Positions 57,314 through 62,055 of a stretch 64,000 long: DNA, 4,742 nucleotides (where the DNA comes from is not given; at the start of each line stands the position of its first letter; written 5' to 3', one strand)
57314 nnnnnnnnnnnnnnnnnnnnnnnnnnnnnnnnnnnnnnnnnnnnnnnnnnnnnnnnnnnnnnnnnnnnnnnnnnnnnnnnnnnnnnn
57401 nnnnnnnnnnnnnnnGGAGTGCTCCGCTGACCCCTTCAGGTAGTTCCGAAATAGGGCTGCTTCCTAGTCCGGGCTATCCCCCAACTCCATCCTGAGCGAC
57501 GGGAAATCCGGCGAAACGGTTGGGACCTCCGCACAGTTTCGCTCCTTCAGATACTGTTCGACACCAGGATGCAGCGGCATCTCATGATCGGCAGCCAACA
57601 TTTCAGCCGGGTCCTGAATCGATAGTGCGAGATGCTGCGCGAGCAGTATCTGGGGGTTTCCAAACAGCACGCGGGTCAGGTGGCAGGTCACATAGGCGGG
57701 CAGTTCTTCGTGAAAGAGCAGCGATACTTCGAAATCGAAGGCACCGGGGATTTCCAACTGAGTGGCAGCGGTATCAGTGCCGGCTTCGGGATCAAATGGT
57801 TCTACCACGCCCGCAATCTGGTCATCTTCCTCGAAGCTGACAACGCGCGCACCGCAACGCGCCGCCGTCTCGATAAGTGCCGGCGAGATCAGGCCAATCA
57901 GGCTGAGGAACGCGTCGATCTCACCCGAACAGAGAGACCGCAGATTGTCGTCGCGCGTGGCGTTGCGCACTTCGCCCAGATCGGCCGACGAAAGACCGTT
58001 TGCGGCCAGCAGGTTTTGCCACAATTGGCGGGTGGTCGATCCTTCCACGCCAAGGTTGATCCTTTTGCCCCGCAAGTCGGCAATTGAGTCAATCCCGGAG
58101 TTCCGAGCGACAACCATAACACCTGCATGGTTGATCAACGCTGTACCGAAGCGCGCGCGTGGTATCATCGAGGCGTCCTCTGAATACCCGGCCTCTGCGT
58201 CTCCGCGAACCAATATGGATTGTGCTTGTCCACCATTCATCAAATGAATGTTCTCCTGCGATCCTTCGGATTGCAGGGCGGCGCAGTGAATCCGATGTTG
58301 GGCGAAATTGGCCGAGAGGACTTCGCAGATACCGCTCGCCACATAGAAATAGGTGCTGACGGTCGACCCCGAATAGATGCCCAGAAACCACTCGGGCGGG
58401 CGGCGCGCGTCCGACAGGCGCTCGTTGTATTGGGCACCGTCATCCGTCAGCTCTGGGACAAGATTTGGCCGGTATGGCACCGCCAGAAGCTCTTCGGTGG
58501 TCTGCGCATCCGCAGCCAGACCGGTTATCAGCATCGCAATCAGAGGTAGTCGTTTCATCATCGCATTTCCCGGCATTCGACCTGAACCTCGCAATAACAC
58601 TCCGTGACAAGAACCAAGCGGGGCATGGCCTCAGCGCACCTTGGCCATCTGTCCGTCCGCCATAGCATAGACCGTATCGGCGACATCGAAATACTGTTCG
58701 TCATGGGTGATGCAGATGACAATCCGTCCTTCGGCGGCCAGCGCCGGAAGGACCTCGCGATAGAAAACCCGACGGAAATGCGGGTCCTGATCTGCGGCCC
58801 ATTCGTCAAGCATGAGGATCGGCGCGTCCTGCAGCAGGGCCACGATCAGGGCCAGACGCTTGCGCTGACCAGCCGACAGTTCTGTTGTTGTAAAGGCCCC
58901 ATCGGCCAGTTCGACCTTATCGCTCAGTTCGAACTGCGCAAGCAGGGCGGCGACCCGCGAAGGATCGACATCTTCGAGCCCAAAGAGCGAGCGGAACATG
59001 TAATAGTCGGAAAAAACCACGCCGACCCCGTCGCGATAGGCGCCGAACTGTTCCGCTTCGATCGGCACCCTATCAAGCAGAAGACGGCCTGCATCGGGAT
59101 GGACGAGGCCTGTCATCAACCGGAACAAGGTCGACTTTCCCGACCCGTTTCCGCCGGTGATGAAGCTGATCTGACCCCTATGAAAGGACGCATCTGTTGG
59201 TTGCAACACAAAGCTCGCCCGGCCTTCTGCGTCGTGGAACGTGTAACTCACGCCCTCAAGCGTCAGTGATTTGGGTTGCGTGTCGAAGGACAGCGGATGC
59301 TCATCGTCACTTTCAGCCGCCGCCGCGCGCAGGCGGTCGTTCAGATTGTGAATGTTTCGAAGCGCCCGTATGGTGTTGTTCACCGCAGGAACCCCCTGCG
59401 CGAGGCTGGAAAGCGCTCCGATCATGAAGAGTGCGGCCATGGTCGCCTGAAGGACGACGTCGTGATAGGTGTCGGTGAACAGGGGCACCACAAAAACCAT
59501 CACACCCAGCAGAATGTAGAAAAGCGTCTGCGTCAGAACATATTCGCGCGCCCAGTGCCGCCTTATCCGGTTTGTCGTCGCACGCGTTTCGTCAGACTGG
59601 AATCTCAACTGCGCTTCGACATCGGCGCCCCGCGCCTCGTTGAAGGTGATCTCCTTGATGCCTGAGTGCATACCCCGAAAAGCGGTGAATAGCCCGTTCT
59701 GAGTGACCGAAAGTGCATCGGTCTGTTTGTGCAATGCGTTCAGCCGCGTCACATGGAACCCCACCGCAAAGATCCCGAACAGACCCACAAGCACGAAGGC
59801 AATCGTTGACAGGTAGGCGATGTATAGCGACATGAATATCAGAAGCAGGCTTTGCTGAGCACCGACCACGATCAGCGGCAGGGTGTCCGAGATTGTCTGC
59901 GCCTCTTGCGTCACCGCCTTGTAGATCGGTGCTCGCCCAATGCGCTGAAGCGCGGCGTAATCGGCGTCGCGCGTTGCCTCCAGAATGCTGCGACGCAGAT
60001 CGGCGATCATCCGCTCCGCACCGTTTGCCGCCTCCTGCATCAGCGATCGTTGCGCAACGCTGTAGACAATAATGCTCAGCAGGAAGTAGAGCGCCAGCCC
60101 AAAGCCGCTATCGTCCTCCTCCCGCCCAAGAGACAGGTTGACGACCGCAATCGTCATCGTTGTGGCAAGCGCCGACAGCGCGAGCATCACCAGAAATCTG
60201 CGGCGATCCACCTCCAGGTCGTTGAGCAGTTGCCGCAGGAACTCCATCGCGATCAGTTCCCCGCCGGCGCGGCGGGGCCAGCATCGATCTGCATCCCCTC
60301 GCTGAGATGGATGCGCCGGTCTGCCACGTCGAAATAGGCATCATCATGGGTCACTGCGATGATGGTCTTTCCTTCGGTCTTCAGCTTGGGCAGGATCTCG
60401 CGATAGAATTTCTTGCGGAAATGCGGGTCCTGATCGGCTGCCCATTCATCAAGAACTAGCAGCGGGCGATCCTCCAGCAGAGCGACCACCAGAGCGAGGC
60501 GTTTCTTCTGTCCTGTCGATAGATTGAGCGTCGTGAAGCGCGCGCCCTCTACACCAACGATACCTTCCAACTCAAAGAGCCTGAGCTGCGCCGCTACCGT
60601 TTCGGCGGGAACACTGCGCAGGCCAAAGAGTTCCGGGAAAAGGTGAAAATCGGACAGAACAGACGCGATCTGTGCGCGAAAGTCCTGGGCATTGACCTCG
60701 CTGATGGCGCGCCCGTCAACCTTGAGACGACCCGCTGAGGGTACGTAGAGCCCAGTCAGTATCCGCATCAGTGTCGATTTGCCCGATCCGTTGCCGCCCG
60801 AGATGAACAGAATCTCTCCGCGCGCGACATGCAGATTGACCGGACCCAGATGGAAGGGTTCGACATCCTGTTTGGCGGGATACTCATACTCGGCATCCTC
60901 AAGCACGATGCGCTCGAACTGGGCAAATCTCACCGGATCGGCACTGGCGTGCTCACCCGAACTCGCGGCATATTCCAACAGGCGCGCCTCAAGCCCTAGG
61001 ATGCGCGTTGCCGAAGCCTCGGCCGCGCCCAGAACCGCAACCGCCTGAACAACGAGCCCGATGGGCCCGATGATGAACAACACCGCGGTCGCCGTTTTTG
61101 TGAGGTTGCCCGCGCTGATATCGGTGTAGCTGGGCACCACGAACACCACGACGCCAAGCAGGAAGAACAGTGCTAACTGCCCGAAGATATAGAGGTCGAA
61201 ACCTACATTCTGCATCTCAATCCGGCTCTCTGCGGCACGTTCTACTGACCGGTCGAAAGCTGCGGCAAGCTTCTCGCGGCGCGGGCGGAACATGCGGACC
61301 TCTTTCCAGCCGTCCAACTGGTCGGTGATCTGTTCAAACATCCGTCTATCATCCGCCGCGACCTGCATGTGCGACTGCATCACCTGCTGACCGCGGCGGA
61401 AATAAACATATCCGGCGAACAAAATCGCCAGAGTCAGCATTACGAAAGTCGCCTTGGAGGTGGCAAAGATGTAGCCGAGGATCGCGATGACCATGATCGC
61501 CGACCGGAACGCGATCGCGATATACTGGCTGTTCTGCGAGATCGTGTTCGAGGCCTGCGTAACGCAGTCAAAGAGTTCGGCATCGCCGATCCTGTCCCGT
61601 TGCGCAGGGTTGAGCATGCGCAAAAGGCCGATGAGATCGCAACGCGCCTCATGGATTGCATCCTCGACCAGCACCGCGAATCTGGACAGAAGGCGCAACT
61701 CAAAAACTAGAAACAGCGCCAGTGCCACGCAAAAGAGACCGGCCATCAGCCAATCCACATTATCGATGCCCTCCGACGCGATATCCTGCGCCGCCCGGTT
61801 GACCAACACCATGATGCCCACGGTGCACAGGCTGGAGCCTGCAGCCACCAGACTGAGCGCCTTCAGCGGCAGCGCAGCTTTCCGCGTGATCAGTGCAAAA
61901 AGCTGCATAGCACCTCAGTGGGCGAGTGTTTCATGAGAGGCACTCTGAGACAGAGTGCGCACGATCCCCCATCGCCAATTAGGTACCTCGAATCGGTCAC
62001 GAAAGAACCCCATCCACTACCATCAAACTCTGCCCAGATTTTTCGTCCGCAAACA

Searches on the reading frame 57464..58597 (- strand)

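Call 12: search_protein_families(library=pfam, proteins=[window:57464-58597:-], max_evalue=0.00001)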
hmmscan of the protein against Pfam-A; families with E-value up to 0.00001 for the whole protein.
window:57464-58597:- (377 aa): 3 families
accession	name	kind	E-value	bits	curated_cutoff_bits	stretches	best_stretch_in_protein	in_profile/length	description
PF16868.10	NMT1_3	-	2.8e-31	109.6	27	1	76-352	3-287/289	NMT1-like family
PF09084.16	NMT1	-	1.8e-07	31.7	20.5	1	149-231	65-145/216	NMT1/THI5 like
PF12974.12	Phosphonate-bd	-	3.8e-07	30.2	27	1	157-229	85-159/242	ABC transporter, phosphonate, periplasmic substrate-binding protein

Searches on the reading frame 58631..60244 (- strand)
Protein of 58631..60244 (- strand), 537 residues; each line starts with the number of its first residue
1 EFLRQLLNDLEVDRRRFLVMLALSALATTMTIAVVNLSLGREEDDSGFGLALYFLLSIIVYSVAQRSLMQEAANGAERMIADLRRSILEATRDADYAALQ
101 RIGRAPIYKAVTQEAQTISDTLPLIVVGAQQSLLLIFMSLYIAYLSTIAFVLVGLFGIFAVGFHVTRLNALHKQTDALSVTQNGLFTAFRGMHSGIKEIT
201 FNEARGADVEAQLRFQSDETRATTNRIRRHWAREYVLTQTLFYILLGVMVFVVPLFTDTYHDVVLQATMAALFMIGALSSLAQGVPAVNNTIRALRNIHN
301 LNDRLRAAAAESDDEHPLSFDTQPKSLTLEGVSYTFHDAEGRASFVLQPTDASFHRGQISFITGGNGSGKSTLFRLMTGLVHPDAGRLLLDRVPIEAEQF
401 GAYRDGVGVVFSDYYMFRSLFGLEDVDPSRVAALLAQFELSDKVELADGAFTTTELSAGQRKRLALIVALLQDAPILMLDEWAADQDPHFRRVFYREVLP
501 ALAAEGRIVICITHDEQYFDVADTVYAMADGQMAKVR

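Call 12: search_protein_families(library=pfam, proteins=[window:58631-60244:-], max_evalue=0.00001)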
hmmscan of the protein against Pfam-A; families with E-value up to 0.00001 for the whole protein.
window:58631-60244:- (537 aa): 3 families
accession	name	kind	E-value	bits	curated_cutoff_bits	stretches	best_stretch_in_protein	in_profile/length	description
PF00005.33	ABC_tran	-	1.6e-25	90.7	25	1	348-483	2-136/137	ABC transporter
PF13304.12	AAA_21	-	1.9e-08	35.2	27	0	404-515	166-299/304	AAA domain, putative AbiEii toxin, Type IV TA system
PF02463.25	SMC_N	-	4.6e-08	33.2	40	0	446-530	127-213/220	RecF/RecN/SMC N terminal domain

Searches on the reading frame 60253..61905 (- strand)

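Call 12: search_protein_families(library=pfam, proteins=[window:60253-61905:-], max_evalue=0.00001)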
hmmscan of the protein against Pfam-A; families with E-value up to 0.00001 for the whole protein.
window:60253-61905:- (550 aa): 3 families
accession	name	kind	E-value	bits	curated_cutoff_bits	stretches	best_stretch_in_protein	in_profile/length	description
PF00005.33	ABC_tran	-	2.1e-26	93.6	25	1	354-489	2-136/137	ABC transporter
PF13304.12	AAA_21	-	5.4e-11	43.5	27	1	460-522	236-300/304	AAA domain, putative AbiEii toxin, Type IV TA system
PF02463.25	SMC_N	-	9.5e-07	28.9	40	0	411-534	121-211/220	RecF/RecN/SMC N terminal domain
